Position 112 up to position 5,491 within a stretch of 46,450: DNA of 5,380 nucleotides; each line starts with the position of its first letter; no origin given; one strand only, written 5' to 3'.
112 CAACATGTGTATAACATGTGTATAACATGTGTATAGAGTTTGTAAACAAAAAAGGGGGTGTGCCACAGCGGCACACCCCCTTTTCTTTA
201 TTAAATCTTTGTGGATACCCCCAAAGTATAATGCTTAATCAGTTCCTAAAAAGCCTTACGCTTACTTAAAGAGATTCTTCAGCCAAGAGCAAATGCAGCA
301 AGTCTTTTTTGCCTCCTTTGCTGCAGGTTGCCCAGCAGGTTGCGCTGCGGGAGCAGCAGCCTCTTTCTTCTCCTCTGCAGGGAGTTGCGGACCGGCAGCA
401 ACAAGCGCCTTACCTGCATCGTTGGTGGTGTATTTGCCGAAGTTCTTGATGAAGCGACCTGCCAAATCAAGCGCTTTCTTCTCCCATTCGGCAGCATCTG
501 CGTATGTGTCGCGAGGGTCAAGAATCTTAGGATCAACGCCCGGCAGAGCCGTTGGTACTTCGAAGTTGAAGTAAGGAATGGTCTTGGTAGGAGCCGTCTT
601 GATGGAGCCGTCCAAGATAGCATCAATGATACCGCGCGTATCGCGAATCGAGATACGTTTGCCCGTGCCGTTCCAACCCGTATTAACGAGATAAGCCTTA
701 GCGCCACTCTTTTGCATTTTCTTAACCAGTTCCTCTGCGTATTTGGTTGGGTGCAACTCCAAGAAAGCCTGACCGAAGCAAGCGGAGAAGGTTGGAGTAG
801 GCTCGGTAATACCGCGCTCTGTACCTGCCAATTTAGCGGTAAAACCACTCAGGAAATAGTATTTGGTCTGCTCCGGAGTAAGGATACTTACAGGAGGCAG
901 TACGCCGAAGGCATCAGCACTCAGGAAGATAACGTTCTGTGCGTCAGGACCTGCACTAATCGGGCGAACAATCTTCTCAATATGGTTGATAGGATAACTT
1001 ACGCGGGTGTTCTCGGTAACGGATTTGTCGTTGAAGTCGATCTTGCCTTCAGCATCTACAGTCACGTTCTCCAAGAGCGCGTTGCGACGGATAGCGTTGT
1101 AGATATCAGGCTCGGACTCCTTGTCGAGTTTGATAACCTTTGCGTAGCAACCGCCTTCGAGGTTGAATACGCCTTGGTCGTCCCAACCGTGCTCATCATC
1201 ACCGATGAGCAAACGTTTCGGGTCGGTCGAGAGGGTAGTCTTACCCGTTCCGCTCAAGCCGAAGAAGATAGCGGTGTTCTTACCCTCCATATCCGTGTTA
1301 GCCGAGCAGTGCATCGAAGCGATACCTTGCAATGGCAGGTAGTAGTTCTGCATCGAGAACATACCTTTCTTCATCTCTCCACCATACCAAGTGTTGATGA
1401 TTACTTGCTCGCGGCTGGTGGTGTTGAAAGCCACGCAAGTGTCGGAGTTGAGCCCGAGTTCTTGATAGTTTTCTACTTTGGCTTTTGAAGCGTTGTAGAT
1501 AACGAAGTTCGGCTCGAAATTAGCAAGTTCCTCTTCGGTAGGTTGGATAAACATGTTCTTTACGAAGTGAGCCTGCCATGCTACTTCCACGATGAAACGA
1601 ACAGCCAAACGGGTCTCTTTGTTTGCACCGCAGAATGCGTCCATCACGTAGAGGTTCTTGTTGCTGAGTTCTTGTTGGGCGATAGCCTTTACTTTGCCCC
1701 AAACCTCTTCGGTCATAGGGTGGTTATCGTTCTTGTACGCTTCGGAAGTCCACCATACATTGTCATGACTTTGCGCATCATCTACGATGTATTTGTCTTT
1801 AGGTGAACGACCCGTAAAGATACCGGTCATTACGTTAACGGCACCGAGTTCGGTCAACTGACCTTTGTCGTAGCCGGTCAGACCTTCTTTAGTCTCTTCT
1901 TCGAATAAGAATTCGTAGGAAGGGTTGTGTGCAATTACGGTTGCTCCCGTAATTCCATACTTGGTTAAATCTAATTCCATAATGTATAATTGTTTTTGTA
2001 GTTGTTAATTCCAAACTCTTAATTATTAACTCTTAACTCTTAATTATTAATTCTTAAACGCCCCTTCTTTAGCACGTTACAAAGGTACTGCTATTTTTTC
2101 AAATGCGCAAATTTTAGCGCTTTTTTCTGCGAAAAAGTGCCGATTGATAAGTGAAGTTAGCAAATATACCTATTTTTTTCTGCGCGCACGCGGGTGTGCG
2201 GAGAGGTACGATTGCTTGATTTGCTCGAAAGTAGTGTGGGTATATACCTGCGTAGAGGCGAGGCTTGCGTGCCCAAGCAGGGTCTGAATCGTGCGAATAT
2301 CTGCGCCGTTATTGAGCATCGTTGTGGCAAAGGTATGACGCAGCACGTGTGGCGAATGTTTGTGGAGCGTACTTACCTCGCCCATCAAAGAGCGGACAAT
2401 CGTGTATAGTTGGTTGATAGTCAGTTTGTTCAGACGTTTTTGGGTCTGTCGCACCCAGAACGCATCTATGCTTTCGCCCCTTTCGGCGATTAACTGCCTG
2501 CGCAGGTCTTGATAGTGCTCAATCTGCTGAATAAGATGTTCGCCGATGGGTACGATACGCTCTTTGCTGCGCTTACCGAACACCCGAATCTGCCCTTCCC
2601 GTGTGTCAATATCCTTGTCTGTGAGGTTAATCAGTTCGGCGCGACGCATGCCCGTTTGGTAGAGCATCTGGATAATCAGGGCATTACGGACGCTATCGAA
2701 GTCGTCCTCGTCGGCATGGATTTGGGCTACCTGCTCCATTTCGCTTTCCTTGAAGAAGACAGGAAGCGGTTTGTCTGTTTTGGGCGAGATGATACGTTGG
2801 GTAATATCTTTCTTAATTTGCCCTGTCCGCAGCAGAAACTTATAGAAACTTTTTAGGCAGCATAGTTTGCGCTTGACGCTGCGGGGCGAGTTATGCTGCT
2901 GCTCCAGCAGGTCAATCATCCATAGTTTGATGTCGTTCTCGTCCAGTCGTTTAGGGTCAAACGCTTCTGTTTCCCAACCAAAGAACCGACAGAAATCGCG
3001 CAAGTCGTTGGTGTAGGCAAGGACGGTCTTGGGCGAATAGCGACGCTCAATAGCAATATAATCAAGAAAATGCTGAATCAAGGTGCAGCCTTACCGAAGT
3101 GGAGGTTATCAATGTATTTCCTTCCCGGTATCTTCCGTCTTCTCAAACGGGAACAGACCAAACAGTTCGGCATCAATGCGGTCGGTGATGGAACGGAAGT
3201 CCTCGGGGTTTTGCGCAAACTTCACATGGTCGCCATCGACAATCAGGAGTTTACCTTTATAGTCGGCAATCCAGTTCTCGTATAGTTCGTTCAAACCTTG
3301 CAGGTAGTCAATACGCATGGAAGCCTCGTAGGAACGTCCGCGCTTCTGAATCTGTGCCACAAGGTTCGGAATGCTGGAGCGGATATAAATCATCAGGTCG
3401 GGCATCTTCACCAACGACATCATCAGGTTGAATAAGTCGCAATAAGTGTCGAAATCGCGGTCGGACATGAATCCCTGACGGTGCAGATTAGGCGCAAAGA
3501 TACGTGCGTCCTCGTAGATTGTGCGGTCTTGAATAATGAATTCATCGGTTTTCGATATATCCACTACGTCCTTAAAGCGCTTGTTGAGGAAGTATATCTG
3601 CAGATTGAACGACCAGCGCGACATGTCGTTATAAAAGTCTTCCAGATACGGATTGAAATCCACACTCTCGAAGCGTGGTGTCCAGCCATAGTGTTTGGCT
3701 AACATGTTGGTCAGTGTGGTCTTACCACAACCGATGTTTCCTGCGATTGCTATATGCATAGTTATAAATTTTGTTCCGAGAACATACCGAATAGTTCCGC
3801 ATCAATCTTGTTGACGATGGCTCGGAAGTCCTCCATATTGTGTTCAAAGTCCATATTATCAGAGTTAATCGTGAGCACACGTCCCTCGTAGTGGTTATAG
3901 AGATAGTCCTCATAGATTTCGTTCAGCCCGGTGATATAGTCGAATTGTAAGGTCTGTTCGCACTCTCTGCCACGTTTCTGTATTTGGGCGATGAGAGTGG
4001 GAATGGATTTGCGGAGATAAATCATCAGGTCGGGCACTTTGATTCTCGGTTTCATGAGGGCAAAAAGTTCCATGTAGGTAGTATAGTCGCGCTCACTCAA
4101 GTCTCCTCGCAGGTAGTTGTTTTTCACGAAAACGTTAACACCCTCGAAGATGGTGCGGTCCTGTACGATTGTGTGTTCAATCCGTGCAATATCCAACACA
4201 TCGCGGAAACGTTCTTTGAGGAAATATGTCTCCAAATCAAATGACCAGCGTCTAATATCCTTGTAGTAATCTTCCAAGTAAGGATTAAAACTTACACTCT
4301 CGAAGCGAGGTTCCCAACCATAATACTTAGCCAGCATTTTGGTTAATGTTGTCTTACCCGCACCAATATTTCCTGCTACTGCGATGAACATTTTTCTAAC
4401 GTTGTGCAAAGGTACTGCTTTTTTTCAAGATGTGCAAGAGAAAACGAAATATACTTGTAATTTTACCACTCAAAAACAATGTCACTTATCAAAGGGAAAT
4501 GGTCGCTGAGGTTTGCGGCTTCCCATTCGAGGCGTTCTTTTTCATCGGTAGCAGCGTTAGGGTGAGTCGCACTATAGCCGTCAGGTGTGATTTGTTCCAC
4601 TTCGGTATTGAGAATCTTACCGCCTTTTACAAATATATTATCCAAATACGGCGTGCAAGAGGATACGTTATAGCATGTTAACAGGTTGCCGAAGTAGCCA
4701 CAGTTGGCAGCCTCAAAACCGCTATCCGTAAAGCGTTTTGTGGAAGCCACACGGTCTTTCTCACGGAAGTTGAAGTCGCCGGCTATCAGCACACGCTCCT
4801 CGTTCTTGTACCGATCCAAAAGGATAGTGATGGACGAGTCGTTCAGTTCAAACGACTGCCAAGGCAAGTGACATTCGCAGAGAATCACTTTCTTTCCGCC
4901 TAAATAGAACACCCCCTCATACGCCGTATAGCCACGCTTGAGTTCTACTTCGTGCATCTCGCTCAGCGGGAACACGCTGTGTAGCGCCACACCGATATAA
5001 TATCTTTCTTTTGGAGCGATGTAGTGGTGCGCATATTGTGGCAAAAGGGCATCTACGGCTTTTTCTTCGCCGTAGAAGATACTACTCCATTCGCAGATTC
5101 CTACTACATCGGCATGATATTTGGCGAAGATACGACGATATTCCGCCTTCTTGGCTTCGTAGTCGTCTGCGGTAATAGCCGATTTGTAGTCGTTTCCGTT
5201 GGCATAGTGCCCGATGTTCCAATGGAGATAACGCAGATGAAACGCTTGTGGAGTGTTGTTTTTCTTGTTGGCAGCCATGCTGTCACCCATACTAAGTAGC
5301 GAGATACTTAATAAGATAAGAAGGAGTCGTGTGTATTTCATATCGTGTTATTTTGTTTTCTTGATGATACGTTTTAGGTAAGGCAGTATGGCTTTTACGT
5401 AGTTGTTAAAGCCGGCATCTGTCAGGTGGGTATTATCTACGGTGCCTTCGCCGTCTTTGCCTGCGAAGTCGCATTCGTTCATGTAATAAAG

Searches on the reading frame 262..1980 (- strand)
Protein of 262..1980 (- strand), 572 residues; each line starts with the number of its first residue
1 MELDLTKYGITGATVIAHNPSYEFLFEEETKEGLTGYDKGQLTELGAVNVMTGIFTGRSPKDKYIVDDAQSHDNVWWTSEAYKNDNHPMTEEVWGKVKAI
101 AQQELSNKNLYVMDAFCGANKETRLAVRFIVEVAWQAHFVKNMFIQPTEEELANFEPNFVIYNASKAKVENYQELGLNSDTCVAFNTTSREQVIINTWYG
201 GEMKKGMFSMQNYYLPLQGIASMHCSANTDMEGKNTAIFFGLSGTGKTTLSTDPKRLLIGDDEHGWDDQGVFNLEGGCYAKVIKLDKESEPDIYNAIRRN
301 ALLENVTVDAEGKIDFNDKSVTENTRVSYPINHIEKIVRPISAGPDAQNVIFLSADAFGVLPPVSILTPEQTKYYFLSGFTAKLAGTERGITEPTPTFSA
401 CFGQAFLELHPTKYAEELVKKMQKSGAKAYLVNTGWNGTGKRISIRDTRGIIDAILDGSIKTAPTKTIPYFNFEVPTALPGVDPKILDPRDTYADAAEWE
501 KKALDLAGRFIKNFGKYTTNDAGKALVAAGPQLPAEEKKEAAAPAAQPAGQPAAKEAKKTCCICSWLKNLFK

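Call 53: search_protein_families(library=pfam, proteins=[window:262-1980:-], max_evalue=0.001)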
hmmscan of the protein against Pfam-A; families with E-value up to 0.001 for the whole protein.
window:262-1980:- (572 aa): 1 family
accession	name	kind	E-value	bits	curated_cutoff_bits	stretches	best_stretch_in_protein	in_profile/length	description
PF01293.25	PEPCK_ATP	-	3.9e-203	675.8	26.5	1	16-483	3-463/465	Phosphoenolpyruvate carboxykinase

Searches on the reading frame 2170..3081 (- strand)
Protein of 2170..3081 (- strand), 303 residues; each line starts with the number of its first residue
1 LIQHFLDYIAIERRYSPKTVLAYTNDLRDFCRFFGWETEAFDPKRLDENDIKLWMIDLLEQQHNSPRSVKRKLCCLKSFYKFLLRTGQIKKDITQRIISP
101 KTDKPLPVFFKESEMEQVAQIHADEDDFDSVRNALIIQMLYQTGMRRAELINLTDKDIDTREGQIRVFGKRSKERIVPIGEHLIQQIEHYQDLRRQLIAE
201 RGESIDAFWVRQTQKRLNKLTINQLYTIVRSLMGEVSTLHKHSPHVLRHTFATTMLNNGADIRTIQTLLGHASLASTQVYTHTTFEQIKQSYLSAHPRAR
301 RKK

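Call 53: search_protein_families(library=pfam, proteins=[window:2170-3081:-], max_evalue=0.001)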
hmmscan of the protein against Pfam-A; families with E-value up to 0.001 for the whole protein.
window:2170-3081:- (303 aa): 3 families
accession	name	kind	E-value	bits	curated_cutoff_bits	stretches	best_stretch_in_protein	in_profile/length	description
PF00589.27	Phage_integrase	-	2.9e-38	131.8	27.1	1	112-286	5-171/172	Phage integrase family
PF02899.23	Phage_int_SAM_1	-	8.7e-16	58.4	22.3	1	2-86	1-82/83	Phage integrase, N-terminal SAM-like domain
PF13495.12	Phage_int_SAM_4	-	2.5e-11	44.3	27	1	2-85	2-80/85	Phage integrase, N-terminal SAM-like domain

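Call 85: search_protein_families(library=ncbifam, proteins=[window:2170-3081:-], max_evalue=0.00001)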
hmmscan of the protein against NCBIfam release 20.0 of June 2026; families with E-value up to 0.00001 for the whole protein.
window:2170-3081:- (303 aa): 11 families
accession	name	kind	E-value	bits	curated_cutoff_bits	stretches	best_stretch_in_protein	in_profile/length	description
TIGR02224.1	recomb_XerC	equivalog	2.5e-89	299.6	335.15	1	4-301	2-295/295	tyrosine recombinase XerC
TIGR02225.1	recomb_XerD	equivalog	1.9e-74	250.6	329.6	1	3-299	1-290/290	site-specific tyrosine recombinase XerD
NF001399.0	PRK00283.1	subfamily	1e-72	244.9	279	1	2-299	9-299/300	tyrosine recombinase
NF040815.2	recomb_XerA_Arch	equivalog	1.7e-60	204.8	220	1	4-292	2-263/263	site-specific tyrosine recombinase/integron integrase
NF002331.0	PRK01287.1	subfamily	7.2e-48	163.4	371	1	62-302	93-331/365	site-specific tyrosine recombinase XerC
TIGR02249.1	integrase_gron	subfamily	1.1e-37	130.1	265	2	12-198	11-184/315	integron integrase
NF003462.0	PRK05084.1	equivalog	3.3e-30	105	267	1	93-291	157-352/360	tyrosine recombinase XerS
NF011946.0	PRK15417.1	equivalog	4.4e-23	82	435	2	14-187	28-188/337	integron integrase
NF007371.0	PRK09871.1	subfamily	6.6e-17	61.7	222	1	130-283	25-174/198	tyrosine-type DNA invertase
NF007370.0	PRK09870.1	subfamily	2.9e-13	49.9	221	1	107-284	10-180/200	tyrosine-type DNA invertase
NF040693.1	recomb_GmtY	equivalog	8.8e-09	35.1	340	1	243-290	392-439/441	gamma-mobile-trio recombinase GmtY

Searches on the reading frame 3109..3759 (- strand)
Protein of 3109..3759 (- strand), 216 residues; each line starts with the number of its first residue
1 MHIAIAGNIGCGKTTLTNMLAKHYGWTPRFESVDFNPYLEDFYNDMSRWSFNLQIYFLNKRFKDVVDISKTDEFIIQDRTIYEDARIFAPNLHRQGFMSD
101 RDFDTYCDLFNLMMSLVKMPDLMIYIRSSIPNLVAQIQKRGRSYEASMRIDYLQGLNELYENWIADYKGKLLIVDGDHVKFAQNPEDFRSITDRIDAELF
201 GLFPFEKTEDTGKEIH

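Call 53: search_protein_families(library=pfam, proteins=[window:3109-3759:-], max_evalue=0.001)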
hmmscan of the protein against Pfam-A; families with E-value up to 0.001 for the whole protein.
window:3109-3759:- (216 aa): 4 families
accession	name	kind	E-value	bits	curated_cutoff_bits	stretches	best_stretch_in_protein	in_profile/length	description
PF01712.25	dNK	-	9.7e-54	182.7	27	1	3-196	1-199/203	Deoxynucleoside kinase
PF02223.23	Thymidylate_kin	-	0.00015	22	27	0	115-176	113-174/185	Thymidylate kinase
PF13238.12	AAA_18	-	0.00034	21.5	29.4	1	3-141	1-112/128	AAA domain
PF13521.12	AAA_28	-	0.0004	21.1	27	1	3-80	2-82/164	AAA domain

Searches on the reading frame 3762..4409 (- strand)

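Call 53: search_protein_families(library=pfam, proteins=[window:3762-4409:-], max_evalue=0.001)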
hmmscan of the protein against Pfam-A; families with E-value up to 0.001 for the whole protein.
window:3762-4409:- (215 aa): 2 families
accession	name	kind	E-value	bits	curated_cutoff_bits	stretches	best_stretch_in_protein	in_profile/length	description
PF01712.25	dNK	-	1.1e-46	159.7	27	1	9-203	1-199/203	Deoxynucleoside kinase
PF02367.23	TsaE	-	8.4e-06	26.2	26.6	1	6-48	21-62/128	Threonylcarbamoyl adenosine biosynthesis protein TsaE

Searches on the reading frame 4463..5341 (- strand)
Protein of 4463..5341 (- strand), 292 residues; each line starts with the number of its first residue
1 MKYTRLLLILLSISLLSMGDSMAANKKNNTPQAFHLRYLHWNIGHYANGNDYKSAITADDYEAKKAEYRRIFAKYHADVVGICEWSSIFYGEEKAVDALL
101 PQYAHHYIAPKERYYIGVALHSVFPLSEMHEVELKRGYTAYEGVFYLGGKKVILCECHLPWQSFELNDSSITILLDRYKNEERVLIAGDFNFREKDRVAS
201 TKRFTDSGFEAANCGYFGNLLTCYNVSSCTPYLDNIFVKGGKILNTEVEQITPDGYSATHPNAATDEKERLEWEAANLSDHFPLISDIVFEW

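Call 53: search_protein_families(library=pfam, proteins=[window:4463-5341:-], max_evalue=0.001)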
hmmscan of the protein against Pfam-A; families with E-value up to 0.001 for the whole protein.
window:4463-5341:- (292 aa): 1 family
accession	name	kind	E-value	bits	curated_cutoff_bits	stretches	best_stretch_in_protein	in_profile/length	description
PF03372.29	Exo_endo_phos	-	8.9e-07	29.3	24.5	1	40-281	2-225/225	Endonuclease/Exonuclease/phosphatase family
